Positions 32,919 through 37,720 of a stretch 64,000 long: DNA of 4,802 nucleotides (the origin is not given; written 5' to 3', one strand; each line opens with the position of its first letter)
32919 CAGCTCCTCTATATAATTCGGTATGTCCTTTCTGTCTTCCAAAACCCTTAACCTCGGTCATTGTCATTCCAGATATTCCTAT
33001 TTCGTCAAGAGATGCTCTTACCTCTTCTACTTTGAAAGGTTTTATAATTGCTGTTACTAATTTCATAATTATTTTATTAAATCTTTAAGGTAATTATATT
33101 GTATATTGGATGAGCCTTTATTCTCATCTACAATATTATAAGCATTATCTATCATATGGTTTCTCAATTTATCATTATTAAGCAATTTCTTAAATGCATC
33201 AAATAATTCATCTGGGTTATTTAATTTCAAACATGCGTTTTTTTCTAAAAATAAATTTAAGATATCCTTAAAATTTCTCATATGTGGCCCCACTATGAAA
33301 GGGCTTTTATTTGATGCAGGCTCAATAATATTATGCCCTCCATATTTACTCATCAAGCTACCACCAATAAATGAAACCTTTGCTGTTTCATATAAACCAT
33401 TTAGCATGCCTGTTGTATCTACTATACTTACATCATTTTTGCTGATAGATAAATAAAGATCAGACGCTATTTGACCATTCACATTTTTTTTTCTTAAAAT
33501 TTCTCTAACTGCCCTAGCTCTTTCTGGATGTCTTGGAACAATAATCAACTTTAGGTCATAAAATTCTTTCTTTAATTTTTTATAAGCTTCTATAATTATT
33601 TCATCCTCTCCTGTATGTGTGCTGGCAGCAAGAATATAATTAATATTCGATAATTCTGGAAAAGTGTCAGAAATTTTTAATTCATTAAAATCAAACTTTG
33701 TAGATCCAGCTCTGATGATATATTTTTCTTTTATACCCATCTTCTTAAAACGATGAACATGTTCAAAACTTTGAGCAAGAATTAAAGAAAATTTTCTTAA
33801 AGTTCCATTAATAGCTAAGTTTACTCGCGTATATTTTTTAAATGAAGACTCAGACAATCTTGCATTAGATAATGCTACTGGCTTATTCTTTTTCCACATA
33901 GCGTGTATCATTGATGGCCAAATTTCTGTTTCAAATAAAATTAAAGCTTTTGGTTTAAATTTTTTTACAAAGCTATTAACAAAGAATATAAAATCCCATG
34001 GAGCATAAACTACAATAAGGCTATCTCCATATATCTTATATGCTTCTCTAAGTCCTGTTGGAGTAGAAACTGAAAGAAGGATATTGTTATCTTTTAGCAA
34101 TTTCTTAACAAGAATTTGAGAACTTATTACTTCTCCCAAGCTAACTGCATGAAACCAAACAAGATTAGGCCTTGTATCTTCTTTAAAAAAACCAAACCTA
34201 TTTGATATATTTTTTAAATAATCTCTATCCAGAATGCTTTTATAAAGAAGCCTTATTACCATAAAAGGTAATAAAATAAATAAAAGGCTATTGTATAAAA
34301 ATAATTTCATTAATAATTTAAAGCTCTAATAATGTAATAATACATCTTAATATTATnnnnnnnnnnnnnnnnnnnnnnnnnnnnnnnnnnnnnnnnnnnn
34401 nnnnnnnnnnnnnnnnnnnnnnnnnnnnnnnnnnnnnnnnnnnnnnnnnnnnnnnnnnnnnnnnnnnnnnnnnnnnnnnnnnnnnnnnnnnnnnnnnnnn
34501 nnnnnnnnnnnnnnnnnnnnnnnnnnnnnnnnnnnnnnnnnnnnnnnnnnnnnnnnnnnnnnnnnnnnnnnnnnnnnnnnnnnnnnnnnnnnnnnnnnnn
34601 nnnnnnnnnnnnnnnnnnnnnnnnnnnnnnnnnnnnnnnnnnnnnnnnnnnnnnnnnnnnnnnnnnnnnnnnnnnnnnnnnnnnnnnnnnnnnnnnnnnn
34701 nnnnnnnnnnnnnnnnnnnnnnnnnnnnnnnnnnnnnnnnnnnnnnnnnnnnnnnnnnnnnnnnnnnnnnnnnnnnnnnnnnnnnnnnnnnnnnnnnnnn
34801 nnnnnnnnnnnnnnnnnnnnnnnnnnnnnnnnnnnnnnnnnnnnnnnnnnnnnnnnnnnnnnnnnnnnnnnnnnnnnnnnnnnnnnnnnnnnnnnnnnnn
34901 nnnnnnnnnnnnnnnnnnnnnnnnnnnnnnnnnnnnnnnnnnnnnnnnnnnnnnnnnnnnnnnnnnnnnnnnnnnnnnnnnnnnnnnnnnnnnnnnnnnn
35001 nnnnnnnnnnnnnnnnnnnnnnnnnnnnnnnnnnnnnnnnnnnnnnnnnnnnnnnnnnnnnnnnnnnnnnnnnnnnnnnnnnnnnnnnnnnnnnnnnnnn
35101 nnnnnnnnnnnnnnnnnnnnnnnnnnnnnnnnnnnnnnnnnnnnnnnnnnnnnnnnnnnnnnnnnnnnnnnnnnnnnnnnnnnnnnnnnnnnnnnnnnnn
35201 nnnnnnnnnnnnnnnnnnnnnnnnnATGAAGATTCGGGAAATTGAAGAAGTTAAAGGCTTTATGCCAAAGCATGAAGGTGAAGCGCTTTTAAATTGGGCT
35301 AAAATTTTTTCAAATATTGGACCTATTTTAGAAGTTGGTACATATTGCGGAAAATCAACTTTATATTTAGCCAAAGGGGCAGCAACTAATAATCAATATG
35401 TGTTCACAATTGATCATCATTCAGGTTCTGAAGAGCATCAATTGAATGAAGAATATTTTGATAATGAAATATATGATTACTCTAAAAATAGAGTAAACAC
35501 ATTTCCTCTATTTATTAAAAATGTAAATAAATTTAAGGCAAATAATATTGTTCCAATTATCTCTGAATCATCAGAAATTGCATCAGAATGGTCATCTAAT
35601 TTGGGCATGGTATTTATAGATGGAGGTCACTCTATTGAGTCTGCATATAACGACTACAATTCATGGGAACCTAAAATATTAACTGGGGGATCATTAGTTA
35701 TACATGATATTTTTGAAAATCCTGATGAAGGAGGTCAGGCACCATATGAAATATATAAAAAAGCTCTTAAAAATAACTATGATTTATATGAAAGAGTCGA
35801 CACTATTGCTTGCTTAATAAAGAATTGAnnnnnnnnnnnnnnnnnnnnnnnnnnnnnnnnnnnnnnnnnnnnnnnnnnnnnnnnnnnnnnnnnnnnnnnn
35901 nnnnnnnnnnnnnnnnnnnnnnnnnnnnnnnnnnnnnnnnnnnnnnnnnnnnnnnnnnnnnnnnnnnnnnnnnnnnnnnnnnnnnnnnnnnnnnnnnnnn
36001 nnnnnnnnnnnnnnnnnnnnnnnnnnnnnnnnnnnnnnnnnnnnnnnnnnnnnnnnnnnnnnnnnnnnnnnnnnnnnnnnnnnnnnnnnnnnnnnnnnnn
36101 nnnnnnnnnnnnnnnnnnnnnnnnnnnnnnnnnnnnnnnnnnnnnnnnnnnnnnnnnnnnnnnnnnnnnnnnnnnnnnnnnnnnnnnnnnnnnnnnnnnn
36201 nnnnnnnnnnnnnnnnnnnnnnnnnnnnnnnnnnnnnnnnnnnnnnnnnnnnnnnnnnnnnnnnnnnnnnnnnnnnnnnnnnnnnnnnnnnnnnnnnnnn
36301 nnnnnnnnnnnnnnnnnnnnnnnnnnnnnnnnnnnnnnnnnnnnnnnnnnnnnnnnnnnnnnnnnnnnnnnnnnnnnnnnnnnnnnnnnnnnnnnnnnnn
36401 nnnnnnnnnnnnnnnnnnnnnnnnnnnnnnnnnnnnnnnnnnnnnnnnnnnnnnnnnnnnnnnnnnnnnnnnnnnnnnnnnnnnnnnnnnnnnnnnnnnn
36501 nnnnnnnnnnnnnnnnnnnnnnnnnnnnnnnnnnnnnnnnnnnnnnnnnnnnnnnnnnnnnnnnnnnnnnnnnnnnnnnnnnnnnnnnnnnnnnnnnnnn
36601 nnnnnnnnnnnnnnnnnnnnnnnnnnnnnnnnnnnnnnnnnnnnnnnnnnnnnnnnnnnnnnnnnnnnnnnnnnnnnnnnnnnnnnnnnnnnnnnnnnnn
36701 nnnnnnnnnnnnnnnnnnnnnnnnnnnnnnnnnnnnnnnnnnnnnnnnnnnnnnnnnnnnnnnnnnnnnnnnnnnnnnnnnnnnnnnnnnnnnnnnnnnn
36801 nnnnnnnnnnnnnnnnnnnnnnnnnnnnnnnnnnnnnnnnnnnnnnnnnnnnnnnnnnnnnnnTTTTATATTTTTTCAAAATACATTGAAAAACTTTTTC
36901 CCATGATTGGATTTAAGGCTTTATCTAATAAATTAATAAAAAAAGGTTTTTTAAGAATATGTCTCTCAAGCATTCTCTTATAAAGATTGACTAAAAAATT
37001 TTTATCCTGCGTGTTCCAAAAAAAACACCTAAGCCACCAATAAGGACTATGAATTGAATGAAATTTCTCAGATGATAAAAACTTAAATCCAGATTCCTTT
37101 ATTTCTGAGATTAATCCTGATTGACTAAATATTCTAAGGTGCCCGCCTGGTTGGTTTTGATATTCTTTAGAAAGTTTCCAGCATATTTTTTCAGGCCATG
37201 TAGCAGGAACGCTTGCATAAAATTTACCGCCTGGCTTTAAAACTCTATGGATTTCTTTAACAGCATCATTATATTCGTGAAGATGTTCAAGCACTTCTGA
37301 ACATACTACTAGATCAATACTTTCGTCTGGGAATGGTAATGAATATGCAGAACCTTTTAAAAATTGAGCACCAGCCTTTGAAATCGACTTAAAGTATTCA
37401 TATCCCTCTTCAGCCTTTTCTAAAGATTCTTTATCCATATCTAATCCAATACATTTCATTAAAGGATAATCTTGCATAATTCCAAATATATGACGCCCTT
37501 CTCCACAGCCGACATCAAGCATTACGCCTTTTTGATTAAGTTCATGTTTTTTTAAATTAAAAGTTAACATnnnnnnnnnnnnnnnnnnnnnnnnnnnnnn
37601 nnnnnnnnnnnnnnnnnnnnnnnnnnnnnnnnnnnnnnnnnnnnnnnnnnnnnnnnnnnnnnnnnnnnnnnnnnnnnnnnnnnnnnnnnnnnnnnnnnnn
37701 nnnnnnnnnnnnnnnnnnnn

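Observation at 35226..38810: Uncharacterised four-gene cassette (MTase; alpha/alpha-toroid protein; MTase; GT4) attached to the lipid A-Kdo genes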

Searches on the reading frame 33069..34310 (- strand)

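Call 3: search_protein_families(library=pfam, proteins=[window:33069-34310:-], max_evalue=0.01)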
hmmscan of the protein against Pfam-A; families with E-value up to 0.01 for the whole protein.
window:33069-34310:- (413 aa): 2 families
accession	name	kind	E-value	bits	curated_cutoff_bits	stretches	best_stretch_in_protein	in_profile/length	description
PF04413.22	Glycos_transf_N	-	5e-52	176.5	23.9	1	34-207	2-178/179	3-Deoxy-D-manno-octulosonic-acid transferase (kdotransferase)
PF00534.26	Glycos_transf_1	-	1.4e-07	31.7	26.4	1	238-392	32-171/172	Glycosyl transferases group 1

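Call 4: search_protein_families(library=ncbifam, proteins=[window:33069-34310:-], max_evalue=0.01)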
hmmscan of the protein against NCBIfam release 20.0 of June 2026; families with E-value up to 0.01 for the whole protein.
window:33069-34310:- (413 aa): 5 families
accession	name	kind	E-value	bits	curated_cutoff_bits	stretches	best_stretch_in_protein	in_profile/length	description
NF004388.0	PRK05749.1-4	equivalog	5.9e-103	344.6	438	1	4-403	5-412/425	lipid IV(A) 3-deoxy-D-manno-octulosonic acid transferase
NF004389.0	PRK05749.1-5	equivalog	1.6e-82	277.6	363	1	4-381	3-382/402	lipid IV(A) 3-deoxy-D-manno-octulosonic acid transferase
NF004386.0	PRK05749.1-2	equivalog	2.8e-81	273.5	524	1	2-410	2-425/433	lipid IV(A) 3-deoxy-D-manno-octulosonic acid transferase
NF004385.0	PRK05749.1-1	equivalog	3.3e-79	266.5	590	1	3-403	3-411/425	lipid IV(A) 3-deoxy-D-manno-octulosonic acid transferase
NF004387.0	PRK05749.1-3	equivalog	1.8e-67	228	617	1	3-403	10-414/440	lipid IV(A) 3-deoxy-D-manno-octulosonic acid transferase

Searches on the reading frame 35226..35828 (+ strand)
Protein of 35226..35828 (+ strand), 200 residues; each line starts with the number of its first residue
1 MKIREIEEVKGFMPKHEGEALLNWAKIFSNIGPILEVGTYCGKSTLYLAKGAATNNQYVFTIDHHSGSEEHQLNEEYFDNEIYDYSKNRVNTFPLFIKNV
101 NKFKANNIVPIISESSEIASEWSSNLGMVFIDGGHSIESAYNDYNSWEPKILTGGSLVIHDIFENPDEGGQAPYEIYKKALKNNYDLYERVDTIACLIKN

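Call 3: search_protein_families(library=pfam, proteins=[window:35226-35828:+], max_evalue=0.01)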
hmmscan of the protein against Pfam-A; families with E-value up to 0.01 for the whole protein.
window:35226-35828:+ (200 aa): 1 family
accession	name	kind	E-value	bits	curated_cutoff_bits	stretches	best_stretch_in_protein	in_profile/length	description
PF13578.12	Methyltransf_24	-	4.2e-20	73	26.3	1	35-162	1-105/105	Methyltransferase domain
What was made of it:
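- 35226..35828 (+): MeT1-like methyltransferase (200 aa), predicted reducing-end 1-O-methyltransferase; start overlaps the lpxL stop (ATGA) and the 3' end overlaps the MmpH-like gene by 15 nt. Pfam Methyltransf_24 (call 3).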

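Call 4: search_protein_families(library=ncbifam, proteins=[window:35226-35828:+], max_evalue=0.01)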
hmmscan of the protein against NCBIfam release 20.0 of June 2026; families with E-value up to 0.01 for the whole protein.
window:35226-35828:+ (200 aa): 1 family
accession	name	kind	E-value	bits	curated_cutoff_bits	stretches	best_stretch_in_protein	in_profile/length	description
NF001556.0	PRK00377.1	equivalog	0.0013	18.6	238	1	93-162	78-146/198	cobalt-precorrin-6Y C(15)-methyltransferase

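Call 7: search_solved_structures(query=window:35226-35828:+, max_evalue=0.01, show_alignments=2)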
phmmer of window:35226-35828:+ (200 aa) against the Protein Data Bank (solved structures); distinct sequences matched with E-value up to 0.01: 1.
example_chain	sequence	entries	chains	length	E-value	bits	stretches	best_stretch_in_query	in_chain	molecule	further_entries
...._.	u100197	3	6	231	1.6e-41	145.5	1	7-183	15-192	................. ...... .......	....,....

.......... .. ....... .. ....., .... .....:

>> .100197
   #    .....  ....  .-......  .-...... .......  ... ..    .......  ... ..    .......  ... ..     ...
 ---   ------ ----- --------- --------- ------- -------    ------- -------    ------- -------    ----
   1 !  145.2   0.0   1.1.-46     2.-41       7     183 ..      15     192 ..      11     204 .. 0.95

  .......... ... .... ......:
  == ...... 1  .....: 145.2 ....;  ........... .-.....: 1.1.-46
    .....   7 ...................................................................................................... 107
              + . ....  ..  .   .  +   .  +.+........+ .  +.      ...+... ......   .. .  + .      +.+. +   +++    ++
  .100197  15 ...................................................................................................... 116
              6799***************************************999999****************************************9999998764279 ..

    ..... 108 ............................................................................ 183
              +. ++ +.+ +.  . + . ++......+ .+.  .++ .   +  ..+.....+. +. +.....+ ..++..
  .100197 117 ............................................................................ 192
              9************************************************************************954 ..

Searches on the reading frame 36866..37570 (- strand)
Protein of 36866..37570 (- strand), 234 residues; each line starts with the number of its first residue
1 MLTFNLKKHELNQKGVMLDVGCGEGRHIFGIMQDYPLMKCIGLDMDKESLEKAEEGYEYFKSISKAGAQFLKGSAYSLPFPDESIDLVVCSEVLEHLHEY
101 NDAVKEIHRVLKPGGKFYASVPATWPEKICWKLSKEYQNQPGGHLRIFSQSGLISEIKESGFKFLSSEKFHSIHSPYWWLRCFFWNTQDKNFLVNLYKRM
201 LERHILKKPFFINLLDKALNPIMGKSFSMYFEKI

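Call 3: search_protein_families(library=pfam, proteins=[window:36866-37570:-], max_evalue=0.01)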
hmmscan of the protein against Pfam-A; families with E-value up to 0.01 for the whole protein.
window:36866-37570:- (234 aa): 16 families
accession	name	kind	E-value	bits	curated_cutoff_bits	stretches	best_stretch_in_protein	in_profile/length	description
PF08241.18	Methyltransf_11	-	3.7e-25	88.8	21.2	1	18-118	1-94/95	Methyltransferase domain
PF13649.12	Methyltransf_25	-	5.1e-21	75.6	27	1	18-115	2-97/97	Methyltransferase domain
PF13847.12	Methyltransf_31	-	6.8e-21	74.9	27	1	14-130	4-123/145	Methyltransferase domain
PF13489.12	Methyltransf_23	-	5.7e-19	68.9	27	1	11-166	20-163/164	Methyltransferase domain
PF08242.18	Methyltransf_12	-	7.9e-15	55.8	30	1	18-117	1-98/98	Methyltransferase domain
PF01209.24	Ubie_methyltran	-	4.9e-13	49.4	20.1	1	16-119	50-151/233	ubiE/COQ5 methyltransferase family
PF00891.24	Methyltransf_2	-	2.9e-07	30.5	22.3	1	6-116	55-161/210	O-methyltransferase domain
PF05148.21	Methyltransf_8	-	2.5e-06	28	27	1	77-118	115-155/219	Hypothetical methyltransferase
PF24675.1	NpmA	-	2.8e-06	27.2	60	1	7-54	17-64/214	16S rRNA (adenine(1408)-N(1))-methyltransferase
PF02353.26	CMAS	-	3.7e-06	26.9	27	1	5-170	54-218/273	Mycolic acid cyclopropane synthetase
PF02390.23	Methyltransf_4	-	2e-05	24.6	24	1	15-55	3-43/173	Putative methyltransferase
PF03141.22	Methyltransf_29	-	4.4e-05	22.7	23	1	75-123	172-221/506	Putative S-adenosyl-L-methionine-dependent methyltransferase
PF01795.25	Methyltransf_5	-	0.00024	21.1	27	1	9-62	16-69/309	MraW methylase family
PF05175.20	MTS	-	0.0012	19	23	1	6-116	27-135/170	Methyltransferase small domain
PF07021.18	MetW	-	0.0053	16.8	21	0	16-112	16-103/193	Methionine biosynthesis protein MetW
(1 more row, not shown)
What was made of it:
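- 36866..37570 (-): pMeT3-like class I SAM methyltransferase (234 aa), predicted mannose 3-O-methyltransferase. Pfam Methyltransf_11 (call 3).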

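Call 4: search_protein_families(library=ncbifam, proteins=[window:36866-37570:-], max_evalue=0.01)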
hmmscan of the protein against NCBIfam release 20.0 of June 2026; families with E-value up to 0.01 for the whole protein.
window:36866-37570:- (234 aa): 47 families (the best 25 are shown)
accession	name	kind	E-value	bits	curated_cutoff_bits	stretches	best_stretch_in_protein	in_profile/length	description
NF045667.1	MTase_DVU1556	equivalog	2.3e-17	63.2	155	1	10-167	19-165/213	DVU_1556 family methyltransferase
TIGR01934.1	MenG_MenH_UbiE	subfamily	8.4e-17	61.2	158.35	1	12-120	38-142/223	ubiquinone/menaquinone biosynthesis methyltransferase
NF041537.1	ArsM_AhpD_UU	exception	4.8e-15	55.2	510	1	15-118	78-179/345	arsenite methyltransferase/AhpD domain selenoprotein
NF001244.0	PRK00216.1-5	equivalog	5.7e-15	55.3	216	1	8-118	43-152/236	bifunctional demethylmenaquinone methyltransferase/2-methoxy-6-polyprenyl-1,4-benzoquinol methylase UbiE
TIGR02072.1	BioC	equivalog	1.1e-14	54.8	184.95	1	6-121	27-134/244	malonyl-ACP O-methyltransferase BioC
NF008823.0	PRK11873.1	subfamily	1.3e-13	51.1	263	1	10-120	74-182/272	arsenite methyltransferase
NF041536.1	ArsM_DUF2284_UU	exception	1.5e-13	50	575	1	12-118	75-179/459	arsenite methyltransferase/DUF2284 domain selenoprotein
NF047649.1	MTase_UXPK_star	exception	8e-13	48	460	1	15-118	79-180/283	methyltransferase/UXPK-star double selenoprotein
NF040539.1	AST_met_ArsM_2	exception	1.3e-12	48.1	240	1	12-118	55-162/262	putative arsinothricin biosynthesis methyltransferase ArsM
NF045825.1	FAmtase_mtf2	equivalog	2.9e-11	43.1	400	1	17-119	62-159/248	fatty-acid O-methyltransferase Mtf2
NF001243.0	PRK00216.1-4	equivalog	3.8e-11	42.8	235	1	9-131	43-162/237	demethylmenaquinone methyltransferase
NF045823.1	PthPhpthDimycoMt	equivalog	3.8e-11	42.7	300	1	17-118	70-166/256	phthiotriol/phenolphthiotriol dimycocerosates methyltransferase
TIGR02752.1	MenG_heptapren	equivalog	2.3e-10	40.4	419.85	1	8-132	40-161/231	demethylmenaquinone methyltransferase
NF001242.0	PRK00216.1-3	equivalog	4.5e-09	36.1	351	1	15-118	72-174/258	bifunctional demethylmenaquinone methyltransferase/2-methoxy-6-polyprenyl-1,4-benzoquinol methylase UbiE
TIGR01983.1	UbiG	equivalog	5.3e-09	35.7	102.95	1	10-120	47-152/228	bifunctional 2-polyprenyl-6-hydroxyphenol methylase/3-demethylubiquinol 3-O-methyltransferase UbiG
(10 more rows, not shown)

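Call 8: search_solved_structures(query=window:36866-37570:-, max_evalue=0.001, show_alignments=1)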
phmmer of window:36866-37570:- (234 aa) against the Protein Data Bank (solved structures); distinct sequences matched with E-value up to 0.001: 42.
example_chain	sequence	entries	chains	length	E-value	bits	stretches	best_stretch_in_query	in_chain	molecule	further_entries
1xxl_A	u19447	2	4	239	1.6e-14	57.4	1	6-118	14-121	YcgJ protein | ycgJ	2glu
3mgg_A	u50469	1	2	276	3.5e-14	56.3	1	17-117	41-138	Methyltransferase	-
1ve3_A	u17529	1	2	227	2.2e-12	50.4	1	11-118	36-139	hypothetical protein PH0226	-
6uak_A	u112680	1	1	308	1.5e-09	41.1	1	17-122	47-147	SAM dependent methyltransferase LahSB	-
1vl5_A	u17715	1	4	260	5.6e-09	39.2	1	16-195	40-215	unknown conserved protein BH2331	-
4fr0_A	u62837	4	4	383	1.6e-08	37.7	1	15-120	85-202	Arsenic methyltransferase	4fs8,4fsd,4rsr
5eg5_A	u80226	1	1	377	1.6e-08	37.7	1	15-120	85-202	Arsenic methyltransferase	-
4kw7_A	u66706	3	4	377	1.6e-08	37.7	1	15-120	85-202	Arsenic methyltransferase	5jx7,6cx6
6f5z_A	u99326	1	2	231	1.3e-07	34.7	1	12-122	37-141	24-sterol C-methyltransferase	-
3l8d_A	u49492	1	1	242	2.3e-07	33.9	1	13-121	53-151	Methyltransferase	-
6uv6_A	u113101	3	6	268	4.5e-07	33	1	17-117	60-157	D-glucose O-methyltransferase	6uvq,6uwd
4pne_A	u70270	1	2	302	4.7e-07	32.9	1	17-169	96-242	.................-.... protein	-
3sm3_A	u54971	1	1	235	1e-06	31.9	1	11-126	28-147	SAM-dependent methyltransferases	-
5wp5_A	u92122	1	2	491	1.2e-06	31.6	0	10-120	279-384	Phosphomethylethanolamine N-methyltransferase 2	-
8zc8_A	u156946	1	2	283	2.5e-06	30.5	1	16-117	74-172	MitM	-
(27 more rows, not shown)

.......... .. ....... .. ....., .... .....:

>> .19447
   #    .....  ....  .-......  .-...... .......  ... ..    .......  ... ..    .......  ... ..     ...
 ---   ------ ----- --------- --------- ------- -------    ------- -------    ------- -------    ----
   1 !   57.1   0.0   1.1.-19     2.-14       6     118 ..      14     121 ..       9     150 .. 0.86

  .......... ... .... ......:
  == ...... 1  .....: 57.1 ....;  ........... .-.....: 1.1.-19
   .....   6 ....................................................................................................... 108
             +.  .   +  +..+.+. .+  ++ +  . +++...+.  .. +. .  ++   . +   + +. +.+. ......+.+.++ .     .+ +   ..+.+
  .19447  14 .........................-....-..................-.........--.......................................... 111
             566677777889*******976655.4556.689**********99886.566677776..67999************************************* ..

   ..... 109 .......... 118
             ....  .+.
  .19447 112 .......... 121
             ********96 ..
